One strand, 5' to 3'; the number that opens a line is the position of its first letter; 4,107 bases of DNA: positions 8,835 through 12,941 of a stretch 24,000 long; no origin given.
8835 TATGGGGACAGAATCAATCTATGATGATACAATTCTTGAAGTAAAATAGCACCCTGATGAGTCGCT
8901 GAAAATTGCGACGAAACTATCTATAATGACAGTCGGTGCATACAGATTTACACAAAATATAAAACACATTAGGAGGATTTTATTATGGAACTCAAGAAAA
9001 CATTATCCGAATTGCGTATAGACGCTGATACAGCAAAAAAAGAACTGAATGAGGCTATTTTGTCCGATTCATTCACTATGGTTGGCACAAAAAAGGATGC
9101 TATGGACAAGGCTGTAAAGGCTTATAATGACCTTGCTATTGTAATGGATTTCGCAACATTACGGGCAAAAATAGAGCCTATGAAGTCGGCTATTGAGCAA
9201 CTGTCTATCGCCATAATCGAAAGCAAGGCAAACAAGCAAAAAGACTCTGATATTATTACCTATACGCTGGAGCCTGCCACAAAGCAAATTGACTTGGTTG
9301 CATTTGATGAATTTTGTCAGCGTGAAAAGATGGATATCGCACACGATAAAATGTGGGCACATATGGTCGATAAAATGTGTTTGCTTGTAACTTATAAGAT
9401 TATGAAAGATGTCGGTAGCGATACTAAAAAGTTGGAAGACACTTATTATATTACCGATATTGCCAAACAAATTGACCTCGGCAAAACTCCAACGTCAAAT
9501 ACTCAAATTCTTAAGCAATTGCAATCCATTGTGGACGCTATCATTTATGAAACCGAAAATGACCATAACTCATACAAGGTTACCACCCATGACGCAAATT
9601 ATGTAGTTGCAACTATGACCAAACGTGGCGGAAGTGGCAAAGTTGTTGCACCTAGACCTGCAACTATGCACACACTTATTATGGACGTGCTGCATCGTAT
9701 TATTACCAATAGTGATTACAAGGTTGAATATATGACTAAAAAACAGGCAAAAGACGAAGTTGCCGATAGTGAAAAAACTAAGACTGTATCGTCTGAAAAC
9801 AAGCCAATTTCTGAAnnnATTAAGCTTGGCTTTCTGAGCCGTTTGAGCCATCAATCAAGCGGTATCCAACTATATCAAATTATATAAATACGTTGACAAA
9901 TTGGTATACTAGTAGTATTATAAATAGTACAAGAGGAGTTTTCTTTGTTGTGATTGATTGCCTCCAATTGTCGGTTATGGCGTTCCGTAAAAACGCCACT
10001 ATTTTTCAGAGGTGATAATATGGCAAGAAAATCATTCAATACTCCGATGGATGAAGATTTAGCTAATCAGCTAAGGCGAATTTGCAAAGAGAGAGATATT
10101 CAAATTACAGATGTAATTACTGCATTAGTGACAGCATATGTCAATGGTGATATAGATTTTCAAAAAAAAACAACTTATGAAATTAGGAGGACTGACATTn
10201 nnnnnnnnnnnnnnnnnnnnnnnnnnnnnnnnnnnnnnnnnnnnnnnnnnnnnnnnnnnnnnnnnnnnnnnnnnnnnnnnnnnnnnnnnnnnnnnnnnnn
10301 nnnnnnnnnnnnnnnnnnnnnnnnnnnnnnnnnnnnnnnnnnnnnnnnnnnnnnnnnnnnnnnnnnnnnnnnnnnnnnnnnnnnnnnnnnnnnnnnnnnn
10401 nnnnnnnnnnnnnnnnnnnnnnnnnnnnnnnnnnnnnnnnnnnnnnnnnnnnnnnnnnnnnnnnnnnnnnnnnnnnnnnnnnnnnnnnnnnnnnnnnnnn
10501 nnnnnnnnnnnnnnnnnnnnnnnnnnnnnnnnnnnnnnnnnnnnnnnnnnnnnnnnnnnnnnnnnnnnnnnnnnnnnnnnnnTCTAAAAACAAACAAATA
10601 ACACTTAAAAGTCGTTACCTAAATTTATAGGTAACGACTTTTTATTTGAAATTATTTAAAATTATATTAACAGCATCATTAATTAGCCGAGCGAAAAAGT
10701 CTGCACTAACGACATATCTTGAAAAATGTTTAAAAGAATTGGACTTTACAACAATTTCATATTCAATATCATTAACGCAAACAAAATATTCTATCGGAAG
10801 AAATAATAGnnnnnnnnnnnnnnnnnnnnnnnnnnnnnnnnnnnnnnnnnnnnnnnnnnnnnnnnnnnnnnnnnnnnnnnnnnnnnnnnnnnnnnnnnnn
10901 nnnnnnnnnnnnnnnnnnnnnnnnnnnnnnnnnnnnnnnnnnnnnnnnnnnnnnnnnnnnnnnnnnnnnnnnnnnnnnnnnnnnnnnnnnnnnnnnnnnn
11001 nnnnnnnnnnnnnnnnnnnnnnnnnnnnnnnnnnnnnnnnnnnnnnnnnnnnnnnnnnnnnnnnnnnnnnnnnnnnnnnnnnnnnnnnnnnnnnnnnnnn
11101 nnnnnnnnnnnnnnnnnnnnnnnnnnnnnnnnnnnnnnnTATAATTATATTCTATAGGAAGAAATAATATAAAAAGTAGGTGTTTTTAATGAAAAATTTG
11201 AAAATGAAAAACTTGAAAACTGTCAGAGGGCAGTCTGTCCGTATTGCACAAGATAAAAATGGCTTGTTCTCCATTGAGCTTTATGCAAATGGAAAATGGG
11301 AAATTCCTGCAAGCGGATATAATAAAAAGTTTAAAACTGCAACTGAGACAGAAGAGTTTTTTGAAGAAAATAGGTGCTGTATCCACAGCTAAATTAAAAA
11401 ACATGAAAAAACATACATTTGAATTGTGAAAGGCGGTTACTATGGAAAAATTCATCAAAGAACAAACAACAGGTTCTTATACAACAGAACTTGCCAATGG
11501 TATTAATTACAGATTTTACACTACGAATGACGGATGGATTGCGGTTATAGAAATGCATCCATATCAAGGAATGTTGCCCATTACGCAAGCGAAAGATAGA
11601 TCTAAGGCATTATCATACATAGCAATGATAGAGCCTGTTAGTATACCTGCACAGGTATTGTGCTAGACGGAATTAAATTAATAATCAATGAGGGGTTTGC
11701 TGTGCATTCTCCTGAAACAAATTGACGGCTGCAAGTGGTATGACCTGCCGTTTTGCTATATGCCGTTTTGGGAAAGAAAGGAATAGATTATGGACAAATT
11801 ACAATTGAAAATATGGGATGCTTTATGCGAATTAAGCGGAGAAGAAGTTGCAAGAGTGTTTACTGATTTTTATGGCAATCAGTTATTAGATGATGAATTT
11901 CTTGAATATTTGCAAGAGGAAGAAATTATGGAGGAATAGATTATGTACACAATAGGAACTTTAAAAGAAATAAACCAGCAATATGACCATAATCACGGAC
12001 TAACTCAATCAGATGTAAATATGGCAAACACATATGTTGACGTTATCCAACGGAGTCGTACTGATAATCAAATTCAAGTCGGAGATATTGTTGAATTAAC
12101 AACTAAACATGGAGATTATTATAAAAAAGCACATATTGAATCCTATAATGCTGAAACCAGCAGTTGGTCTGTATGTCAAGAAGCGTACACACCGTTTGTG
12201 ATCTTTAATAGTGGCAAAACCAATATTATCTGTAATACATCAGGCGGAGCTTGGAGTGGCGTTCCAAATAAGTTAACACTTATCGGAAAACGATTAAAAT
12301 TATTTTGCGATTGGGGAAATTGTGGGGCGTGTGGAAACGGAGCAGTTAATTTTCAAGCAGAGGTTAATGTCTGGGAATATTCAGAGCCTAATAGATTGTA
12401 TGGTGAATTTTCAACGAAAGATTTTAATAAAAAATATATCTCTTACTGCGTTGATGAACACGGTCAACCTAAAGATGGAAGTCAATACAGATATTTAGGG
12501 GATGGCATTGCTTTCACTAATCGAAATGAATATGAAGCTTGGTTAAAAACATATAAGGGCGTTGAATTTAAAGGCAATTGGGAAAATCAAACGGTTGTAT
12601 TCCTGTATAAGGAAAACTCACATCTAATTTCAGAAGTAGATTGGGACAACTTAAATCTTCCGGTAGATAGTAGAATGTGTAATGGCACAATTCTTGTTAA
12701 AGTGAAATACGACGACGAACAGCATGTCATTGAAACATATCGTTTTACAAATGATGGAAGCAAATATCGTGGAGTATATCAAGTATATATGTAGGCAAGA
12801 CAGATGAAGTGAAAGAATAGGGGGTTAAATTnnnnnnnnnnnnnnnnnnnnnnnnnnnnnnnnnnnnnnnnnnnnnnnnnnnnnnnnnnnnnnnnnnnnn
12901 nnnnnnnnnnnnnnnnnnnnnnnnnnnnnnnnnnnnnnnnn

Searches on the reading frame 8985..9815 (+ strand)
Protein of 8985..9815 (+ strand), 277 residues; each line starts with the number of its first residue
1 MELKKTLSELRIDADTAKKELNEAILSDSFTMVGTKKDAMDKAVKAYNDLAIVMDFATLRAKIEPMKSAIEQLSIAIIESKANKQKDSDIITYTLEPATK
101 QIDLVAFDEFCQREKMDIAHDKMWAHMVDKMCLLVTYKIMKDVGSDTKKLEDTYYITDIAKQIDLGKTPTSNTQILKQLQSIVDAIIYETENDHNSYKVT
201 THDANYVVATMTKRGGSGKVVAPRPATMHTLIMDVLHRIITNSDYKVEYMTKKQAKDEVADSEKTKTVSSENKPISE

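Call 12: find_related_loci(query=window:8985-9815:+, collection=viral_contigs, flank=4000)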
Query window:8985-9815:+ (277 aa) in viral_contigs; peptide patterns used: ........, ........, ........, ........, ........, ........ (x = any residue, [..] = any of these).
12 stretches matched a pattern, but none encodes a relative of the query by tblastn (E <= 1e-3).

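Call 14: search_protein_families(library=pfam, proteins=[window:8985-9815:+], max_evalue=0.01)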
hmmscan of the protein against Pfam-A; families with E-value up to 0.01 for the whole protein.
window:8985-9815:+ (277 aa): 0 families

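Call 15: search_protein_families(library=phrogs, proteins=[window:8985-9815:+], max_evalue=0.001)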
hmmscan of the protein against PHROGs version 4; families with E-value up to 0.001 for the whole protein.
window:8985-9815:+ (277 aa): 0 families

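Call 41: find_related_loci(query=A3, collection=viral_contigs, flank=3000)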
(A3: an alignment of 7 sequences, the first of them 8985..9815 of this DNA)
Query A3 (277 aa) in viral_contigs; peptide patterns used: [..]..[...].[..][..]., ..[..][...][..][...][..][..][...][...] (x = any residue, [..] = any of these).
75 stretches matched a pattern; 20 encode a relative of the query (tblastn E <= 1e-3); 20 distinct loci.
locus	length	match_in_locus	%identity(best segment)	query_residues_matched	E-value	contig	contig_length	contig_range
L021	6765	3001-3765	64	1-254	3e-110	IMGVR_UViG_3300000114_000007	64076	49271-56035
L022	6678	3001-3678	46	35-253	2e-59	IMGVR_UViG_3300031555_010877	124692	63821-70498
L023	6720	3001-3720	32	2-249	1e-37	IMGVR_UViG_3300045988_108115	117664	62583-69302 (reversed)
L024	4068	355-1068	34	5-249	9e-38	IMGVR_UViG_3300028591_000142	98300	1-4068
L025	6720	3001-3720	32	2-249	8e-38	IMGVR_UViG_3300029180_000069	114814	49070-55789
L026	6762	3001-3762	31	4-262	1e-36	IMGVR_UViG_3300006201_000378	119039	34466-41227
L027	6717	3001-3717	31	3-249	3e-36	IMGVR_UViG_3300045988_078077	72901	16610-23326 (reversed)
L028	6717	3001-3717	31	3-249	1e-35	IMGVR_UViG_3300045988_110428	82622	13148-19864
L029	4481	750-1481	31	1-252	2e-32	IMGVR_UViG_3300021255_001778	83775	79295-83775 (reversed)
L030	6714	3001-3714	29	5-249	2e-31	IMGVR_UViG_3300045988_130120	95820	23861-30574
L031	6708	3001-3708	31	5-248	4e-31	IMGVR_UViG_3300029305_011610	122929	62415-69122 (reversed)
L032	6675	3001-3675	31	22-256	5e-29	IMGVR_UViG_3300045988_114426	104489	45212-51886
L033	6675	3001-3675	32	22-256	2e-29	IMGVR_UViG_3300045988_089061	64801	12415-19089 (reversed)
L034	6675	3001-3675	31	22-256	1e-27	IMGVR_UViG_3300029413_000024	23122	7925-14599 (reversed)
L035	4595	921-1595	31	22-256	8e-28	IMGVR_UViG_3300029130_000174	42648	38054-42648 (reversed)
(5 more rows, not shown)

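Call 68: find_homologous_proteins(query=window:8985-9815:+, max_evalue=0.001)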
Query window:8985-9815:+ (277 aa): 58 proteins with E <= 0.001 among 864 candidates.
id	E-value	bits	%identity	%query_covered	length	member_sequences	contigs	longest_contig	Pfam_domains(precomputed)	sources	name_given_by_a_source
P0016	2.1e-171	586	100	100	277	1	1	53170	-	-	-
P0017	6.7e-120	417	75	93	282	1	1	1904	-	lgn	-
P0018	7.8e-118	410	72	97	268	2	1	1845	-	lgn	-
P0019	2.6e-114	399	73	92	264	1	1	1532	-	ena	-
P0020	3.1e-113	395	70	95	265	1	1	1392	-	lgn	-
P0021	7.7e-111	387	71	92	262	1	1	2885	-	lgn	-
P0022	9.2e-110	384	68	92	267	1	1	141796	-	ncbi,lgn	-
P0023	6.6e-106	371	67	92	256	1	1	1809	-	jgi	jgi:hypothetical protein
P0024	3.8e-105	369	68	91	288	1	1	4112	-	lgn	-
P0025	6.7e-104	365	63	95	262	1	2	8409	-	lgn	-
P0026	1.5e-103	363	65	95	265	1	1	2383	-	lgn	-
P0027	1.6e-101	357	64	92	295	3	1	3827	-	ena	-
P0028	1.9e-100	353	64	92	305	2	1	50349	-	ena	-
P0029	9.1e-100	351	60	96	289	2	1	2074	-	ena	-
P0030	1.3e-98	347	62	97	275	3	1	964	-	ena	-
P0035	2.5e-96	340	61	94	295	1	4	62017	-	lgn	-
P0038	3.8e-79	284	54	92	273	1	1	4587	-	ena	-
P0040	9.0e-71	256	52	92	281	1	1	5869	-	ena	-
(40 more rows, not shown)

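Call 70: find_encoding_contigs(protein=P0028, flank=3000, max_places=2)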
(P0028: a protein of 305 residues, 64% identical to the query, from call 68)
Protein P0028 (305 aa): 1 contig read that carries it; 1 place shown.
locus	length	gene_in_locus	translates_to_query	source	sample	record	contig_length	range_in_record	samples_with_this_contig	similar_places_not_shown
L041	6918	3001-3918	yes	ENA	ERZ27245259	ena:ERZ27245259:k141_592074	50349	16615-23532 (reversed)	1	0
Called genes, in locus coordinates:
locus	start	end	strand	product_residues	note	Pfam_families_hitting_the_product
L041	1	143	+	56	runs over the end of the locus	-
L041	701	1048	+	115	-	-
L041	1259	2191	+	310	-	PF00196:GerE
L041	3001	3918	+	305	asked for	-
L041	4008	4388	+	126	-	-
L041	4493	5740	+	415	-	PF10571:UPF0547 (weak)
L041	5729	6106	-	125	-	-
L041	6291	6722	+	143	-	-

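Call 71: find_encoding_contigs(protein=P0035, flank=3000, max_places=2)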
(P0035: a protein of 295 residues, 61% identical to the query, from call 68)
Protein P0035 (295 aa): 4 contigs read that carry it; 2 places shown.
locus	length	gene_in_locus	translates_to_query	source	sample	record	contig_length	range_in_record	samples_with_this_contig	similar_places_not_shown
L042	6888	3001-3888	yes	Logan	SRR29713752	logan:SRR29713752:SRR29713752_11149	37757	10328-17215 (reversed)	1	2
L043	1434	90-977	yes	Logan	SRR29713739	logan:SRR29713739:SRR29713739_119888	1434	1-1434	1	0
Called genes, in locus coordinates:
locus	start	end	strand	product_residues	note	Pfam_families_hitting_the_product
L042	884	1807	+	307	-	-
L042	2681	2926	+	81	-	-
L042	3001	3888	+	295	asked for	-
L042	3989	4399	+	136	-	-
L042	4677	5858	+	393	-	PF01637:ATPase_2, PF13191:AAA_16, PF13401:AAA_22 (weak)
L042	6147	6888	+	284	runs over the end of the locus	-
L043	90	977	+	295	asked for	-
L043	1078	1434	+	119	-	?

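Call 72: find_encoding_contigs(protein=P0025, flank=3000, max_places=2)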
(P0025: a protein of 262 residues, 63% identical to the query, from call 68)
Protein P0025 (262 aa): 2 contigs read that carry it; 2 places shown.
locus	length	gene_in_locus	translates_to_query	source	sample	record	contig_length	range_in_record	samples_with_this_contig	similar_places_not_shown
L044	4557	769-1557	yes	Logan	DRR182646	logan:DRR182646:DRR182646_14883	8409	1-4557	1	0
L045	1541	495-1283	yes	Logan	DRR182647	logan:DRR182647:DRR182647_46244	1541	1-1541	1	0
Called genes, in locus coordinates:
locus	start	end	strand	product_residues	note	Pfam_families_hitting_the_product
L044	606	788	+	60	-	-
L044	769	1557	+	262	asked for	-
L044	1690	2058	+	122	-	-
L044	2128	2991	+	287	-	-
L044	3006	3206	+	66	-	PF12728:HTH_17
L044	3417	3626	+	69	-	-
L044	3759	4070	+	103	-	-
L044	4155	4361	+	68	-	-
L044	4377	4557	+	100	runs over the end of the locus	-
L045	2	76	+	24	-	?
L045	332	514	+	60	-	-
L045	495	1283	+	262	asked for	-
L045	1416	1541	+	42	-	?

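Call 75: find_encoding_contigs(protein=P0024, flank=3000, max_places=2)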
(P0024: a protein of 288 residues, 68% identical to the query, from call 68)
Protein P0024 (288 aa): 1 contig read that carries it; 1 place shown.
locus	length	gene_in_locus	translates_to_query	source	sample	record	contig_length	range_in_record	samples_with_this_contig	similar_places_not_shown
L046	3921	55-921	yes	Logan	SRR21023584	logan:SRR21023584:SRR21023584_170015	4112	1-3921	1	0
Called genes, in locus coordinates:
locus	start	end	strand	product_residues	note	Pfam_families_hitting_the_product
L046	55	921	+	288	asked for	-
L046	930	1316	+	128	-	PF03683:UPF0175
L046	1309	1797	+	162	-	PF11848:DUF3368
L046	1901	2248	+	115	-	PF18765:Polbeta, PF01909:NTP_transf_2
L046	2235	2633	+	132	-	PF05168:HEPN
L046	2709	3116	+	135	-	-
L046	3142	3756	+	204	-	PF05685:Uma2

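Call 76: find_encoding_contigs(protein=P0038, flank=3000, max_places=2)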
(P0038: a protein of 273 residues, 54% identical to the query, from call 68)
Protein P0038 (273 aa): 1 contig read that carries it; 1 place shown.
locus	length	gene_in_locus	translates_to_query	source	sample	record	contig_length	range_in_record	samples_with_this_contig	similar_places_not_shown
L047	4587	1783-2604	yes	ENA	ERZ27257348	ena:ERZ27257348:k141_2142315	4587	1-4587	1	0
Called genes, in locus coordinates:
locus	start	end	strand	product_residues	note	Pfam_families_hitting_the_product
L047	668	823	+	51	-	-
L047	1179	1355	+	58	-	-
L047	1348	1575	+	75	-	-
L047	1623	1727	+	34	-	-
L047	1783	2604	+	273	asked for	-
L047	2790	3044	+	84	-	-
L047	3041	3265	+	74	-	PF15919:HicB_lk_antitox (weak)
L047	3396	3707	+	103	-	PF01909:NTP_transf_2, PF18765:Polbeta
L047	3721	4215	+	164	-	-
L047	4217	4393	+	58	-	-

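Call 77: find_encoding_contigs(protein=P0040, flank=3000, max_places=2)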
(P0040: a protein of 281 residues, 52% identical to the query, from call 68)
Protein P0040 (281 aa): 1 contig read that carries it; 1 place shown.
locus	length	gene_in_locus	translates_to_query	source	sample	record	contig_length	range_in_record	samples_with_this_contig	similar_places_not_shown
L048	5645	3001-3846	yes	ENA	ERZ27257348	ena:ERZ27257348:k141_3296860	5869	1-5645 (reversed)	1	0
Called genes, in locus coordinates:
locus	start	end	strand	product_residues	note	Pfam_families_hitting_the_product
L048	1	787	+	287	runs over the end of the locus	-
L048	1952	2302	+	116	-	-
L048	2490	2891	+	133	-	-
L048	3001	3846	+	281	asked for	-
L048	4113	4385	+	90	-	-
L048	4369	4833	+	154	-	PF13470:PIN_3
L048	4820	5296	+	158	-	-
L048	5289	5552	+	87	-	-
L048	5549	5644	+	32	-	?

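Call 82: predict_structure(alignment_id=A8)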
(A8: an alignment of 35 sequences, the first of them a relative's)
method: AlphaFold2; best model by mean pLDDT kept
length: 277 residues; sequences in the alignment: 35
mean_pLDDT: 87.3   pTM: 0.80
mean pLDDT of the five models: 87.3, 86.5, 85.5, 84.5, 82.6
residues with pLDDT >= 90: 183; 70-90: 53; 50-70: 23; < 50: 18
segments of 3 or more residues with pLDDT < 50: 262-277
pLDDT, mean of each block of 10 residues (from residue 1): 81 97 93 95 98 98 98 97 89 96 98 96 96 91 84 86 91 95 96 91 92 65 87 96 75 63 47 41
secondary structure, 60 per line:
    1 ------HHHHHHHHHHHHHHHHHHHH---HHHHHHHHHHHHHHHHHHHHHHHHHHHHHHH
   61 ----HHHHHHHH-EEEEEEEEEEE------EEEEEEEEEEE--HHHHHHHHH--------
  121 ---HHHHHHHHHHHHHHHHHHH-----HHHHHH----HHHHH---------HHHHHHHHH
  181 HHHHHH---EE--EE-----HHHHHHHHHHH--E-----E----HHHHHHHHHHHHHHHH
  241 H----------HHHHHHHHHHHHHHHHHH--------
elements in order: H7-26 H30-60 H65-72 E74-84 E91-101 H104-112 H124-142 H148-153 H158-162 H172-186 H201-211 H225-241 H252-269

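Call 85: fold_search(model_id=the predicted structure, library=pdb)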
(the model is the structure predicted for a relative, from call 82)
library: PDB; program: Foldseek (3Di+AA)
matches with E <= 10: 411; with E <= 0.001: 0
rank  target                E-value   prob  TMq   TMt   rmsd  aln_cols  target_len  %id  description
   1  8s89                  9.9e-02  0.30  0.18  0.13  23.8       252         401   10  Efficient and scalable protein design using a relaxed sequence space (released 2024-10-16)
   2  8tmc_E                4.9e-01  0.06  0.11  0.10  21.1       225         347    9  Cryo-EM structure of CorA in complex with conformation-specific synthetic antibody C12 and 20 mM MgCl2, State MG20-2 (released 2025-02-12)
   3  9a5q_B                8.1e-01  0.11  0.17  0.13  19.8       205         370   10  Integrative model of TKRA-RECF by crosslinking MS and deep learning (released 2024-09-18)
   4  6wiv_B                8.1e-01  0.09  0.17  0.08  19.8       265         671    9  Structure of human GABA(B) receptor in an inactive state (released 2020-07-01)
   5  5jrw_A                8.1e-01  0.05  0.12  0.10  24.0       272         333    9  Crystal structure of Thermotoga maritima mutant D89R/D253R (released 2017-01-25)
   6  8t8f_D                9.0e-01  0.14  0.18  0.13  19.5       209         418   10  Smc5/6 8mer (released 2023-11-15)
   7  6t0r_B                9.0e-01  0.07  0.08  0.05  22.8       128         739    9  Bat Influenza A polymerase product dissociation complex using 44-mer vRNA template with mutated oligo(U) sequence (released 2020-04-15)
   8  6tw1_B                9.0e-01  0.07  0.08  0.04  19.4       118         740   13  Bat Influenza A polymerase termination complex with pyrophosphate using 44-mer vRNA template with mutated oligo(U) seq (released 2020-04-15)
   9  5jrw_C                9.0e-01  0.06  0.10  0.10  23.9       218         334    8  Crystal structure of Thermotoga maritima mutant D89R/D253R (released 2017-01-25)
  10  9o48_A                9.9e-01  0.06  0.15  0.12  26.6       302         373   12  Cryo-EM structure of the human SK2-4 chimera/calmodulin channel complex in the Ca2+ bound state (released 2025-07-09)
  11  4i0u_H                9.9e-01  0.04  0.10  0.09  24.1       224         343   10  Improved structure of Thermotoga maritima CorA at 2.7 A resolution (released 2013-03-06)
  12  3tj0_A                9.9e-01  0.04  0.11  0.08  19.9       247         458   12  Crystal Structure of Influenza B Virus Nucleoprotein (released 2012-06-20)
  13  9ekt_A                1.2e+00  0.06  0.12  0.09  15.6       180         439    8  (+)ML-SI3 bound TRPML1-V432A/A433G in a partially open state (released 2025-06-18)
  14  5jrw_D                1.2e+00  0.05  0.11  0.09  24.2       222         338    8  Crystal structure of Thermotoga maritima mutant D89R/D253R (released 2017-01-25)
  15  8bdr_B                1.2e+00  0.08  0.12  0.06  21.6       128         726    8  Early transcription elongation state of influenza B/Mem polymerase backtracked due to double incoproation of nucleotid (released 2022-12-28)
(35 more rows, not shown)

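Call 86: fold_search(model_id=the predicted structure, library=viral)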
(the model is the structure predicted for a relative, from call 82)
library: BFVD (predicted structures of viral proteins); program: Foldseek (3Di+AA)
matches with E <= 10: 349; with E <= 0.001: 2
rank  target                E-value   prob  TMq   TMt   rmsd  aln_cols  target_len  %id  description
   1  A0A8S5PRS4            1.1e-06  1.00  0.58  0.58   5.9       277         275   12  Uncharacterized protein [Siphoviridae sp. ct96x5]
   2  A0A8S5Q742            1.6e-05  1.00  0.45  0.50   7.1       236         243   11  Uncharacterized protein [Siphoviridae sp. ctdVv30]
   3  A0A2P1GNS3            1.2e-01  0.11  0.13  0.08  19.7       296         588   14  NP [Wuhan spiny eel influenza virus]
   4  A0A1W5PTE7            2.0e-01  0.18  0.16  0.21  31.5       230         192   14  (no name in the UniProt tables at hand)
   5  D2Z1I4                2.0e-01  0.07  0.13  0.13  19.9       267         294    6  RNA-directed RNA polymerase catalytic subunit (Fragment) [Influenza A virus (A/equine/LaPlata/1/1993(H3N8))]
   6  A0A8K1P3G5            2.2e-01  0.10  0.14  0.10  19.4       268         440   13  Nucleoprotein [Xiangshan orthomyxo-like virus]
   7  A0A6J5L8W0            3.4e-01  0.06  0.12  0.11  28.8       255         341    9  Flagellar basal-body/hook protein, C-terminal domain containing protein [uncultured Caudovirales phage]
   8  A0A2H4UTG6            3.5e-01  0.15  0.14  0.10  23.9       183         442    9  Uncharacterized protein [Bodo saltans virus]
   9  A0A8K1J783            4.1e-01  0.07  0.14  0.11  27.4       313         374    7  RNA-directed RNA polymerase catalytic subunit (Fragment) [Orthomyxoviridae sp.]
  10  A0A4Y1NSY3            4.5e-01  0.10  0.13  0.06  22.9       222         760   14  (no name in the UniProt tables at hand)
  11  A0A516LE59            4.8e-01  0.07  0.13  0.07  27.2       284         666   10  (no name in the UniProt tables at hand)
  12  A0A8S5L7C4            5.8e-01  0.35  0.18  0.13  16.9       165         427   11  Uncharacterized protein [CrAss-like virus sp. ctt4r3]
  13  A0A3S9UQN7            5.8e-01  0.06  0.12  0.08  28.5       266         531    9  Uncharacterized protein [Mycobacterium phage DrLupo]
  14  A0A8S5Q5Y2            8.3e-01  0.11  0.12  0.19  12.8       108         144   16  Terminase small subunit [Phage sp. ctIHi3]
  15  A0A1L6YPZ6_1          8.3e-01  0.08  0.11  0.04  15.7       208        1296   12  (no name in the UniProt tables at hand)
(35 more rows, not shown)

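Call 97: search_protein_families(library=pfam, alignment_id=A8, max_evalue=0.1)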
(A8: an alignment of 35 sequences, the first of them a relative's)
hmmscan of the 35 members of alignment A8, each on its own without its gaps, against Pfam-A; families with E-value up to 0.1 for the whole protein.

A. member 1, P0016 (277 aa): 0 families

B. families by the number of members that match (of 35 scanned): 23 families
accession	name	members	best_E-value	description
PF09278.17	MerR-DNA-bind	3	0.033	MerR, DNA binding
PF18471.6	Ribosomal_L27_C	2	0.0021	Ribosomal L27 protein C-terminal domain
PF03327.19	Herpes_VP19C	2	0.042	Herpesvirus capsid shell protein VP19C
PF01314.23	AFOR_C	1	0.0055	Aldehyde ferredoxin oxidoreductase, domains 2 & 3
PF04538.17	BEX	1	0.0072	Brain expressed X-linked like family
PF00961.24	LAGLIDADG_1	1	0.0084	LAGLIDADG endonuclease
PF21313.2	EthR_C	1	0.0097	Transcriptional regulator EthR, C-terminal domain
PF12134.13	PRP8_domainIV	1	0.012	PRP8 domain IV core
PF10345.15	Cohesin_load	1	0.012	Cohesin loading factor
PF24911.1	YfjL_C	1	0.017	YfjL-like C-terminal domain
PF04055.27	Radical_SAM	1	0.021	Radical SAM superfamily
PF08609.16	Fes1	1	0.023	Nucleotide exchange factor Fes1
PF12388.14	Peptidase_M57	1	0.023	Dual-action HEIGH metallo-peptidase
PF09472.15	MtrF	1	0.035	Tetrahydromethanopterin S-methyltransferase, F subunit (MtrF)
PF01303.22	Egg_lysin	1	0.037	Egg lysin (Sperm-lysin)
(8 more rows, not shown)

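Call 98: search_solved_structures(query=A8, max_evalue=1)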
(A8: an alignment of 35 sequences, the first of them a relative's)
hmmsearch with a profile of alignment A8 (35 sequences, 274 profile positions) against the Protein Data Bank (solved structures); distinct sequences matched with E-value up to 1: 4.
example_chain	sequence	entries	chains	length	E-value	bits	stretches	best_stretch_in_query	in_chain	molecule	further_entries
3qku_A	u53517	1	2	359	0.0075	18.5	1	4-86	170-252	DNA double-strand break repair rad50 ATPase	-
4l8i_A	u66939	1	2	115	0.026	16.8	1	7-79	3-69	RSV epitope scaffold FFL_005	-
5ts4_A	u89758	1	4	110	0.35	13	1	10-74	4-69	denovo NTF2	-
7qnl_AAA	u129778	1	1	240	0.6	12.3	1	5-51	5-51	DARPIN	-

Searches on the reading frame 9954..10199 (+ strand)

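Call 14: search_protein_families(library=pfam, proteins=[window:9954-10199:+], max_evalue=0.01)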
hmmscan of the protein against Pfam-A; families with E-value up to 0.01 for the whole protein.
window:9954-10199:+ (82 aa): 0 families

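Call 15: search_protein_families(library=phrogs, proteins=[window:9954-10199:+], max_evalue=0.001)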
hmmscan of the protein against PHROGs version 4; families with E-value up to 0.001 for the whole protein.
window:9954-10199:+ (82 aa): 1 family
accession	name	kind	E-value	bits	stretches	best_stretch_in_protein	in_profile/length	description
phrog_3180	-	transcription regulation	0.00013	22.8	1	23-63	3-43/50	Arc-like repressor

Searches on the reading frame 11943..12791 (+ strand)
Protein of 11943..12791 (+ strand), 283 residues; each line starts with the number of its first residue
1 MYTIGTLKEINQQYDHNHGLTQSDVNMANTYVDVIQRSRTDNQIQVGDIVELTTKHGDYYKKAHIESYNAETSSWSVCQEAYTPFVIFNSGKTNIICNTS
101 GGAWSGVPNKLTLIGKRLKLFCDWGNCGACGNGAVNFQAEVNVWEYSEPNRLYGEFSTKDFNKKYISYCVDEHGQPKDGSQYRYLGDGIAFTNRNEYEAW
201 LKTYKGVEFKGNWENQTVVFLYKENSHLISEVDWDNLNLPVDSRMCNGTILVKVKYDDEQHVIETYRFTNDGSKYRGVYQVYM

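Call 14: search_protein_families(library=pfam, proteins=[window:11943-12791:+], max_evalue=0.01)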
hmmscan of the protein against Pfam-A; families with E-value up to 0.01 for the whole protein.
window:11943-12791:+ (283 aa): 1 family
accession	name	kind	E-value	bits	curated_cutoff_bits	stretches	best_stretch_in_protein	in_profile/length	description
PF13497.11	DUF4121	-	8.2e-48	163.3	27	1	2-266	5-264/264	Domain of unknown function (DUF4121)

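Call 15: search_protein_families(library=phrogs, proteins=[window:11943-12791:+], max_evalue=0.001)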
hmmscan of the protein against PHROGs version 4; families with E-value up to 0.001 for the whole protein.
window:11943-12791:+ (283 aa): 0 families
